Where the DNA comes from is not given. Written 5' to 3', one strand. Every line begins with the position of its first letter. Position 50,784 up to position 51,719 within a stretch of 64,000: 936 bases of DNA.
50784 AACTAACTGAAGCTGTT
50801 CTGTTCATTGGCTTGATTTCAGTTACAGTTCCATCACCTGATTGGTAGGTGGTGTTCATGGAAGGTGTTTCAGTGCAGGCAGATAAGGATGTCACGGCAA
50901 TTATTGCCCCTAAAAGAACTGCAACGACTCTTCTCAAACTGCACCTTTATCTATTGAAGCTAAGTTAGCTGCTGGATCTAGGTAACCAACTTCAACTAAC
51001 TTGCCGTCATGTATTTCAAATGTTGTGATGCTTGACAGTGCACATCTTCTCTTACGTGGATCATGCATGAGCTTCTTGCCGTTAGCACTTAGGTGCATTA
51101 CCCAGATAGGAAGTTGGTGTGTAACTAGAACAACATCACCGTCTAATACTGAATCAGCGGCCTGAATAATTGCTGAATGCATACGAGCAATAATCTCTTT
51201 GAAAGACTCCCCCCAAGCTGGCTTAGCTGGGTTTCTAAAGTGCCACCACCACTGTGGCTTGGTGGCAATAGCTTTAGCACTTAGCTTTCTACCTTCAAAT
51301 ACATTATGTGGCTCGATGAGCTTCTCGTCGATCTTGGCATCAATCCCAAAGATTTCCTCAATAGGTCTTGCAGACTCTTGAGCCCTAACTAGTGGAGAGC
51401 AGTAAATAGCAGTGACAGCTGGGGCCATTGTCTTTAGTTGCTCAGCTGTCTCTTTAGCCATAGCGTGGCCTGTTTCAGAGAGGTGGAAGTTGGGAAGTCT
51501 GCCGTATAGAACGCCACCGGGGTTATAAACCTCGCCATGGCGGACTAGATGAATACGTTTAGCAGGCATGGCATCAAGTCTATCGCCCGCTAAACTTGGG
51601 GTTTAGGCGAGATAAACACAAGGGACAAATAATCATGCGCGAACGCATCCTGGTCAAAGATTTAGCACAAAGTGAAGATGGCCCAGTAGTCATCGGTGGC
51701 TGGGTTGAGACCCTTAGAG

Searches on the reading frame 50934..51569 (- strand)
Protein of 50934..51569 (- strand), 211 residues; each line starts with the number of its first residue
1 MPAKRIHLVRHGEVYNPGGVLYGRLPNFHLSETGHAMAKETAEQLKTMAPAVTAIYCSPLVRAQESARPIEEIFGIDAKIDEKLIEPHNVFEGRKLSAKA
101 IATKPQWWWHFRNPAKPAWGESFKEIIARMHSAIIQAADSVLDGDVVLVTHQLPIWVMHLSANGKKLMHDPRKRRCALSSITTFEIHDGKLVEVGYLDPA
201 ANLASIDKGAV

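Call 16: search_protein_families(library=pfam, proteins=[window:50934-51569:-], max_evalue=0.001)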
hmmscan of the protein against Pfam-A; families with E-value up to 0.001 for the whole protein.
window:50934-51569:- (211 aa): 1 family
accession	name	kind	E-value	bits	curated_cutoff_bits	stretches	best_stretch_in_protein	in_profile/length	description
PF00300.27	His_Phos_1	-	7.7e-34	117.5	21.7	1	6-193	1-188/194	Histidine phosphatase superfamily (branch 1)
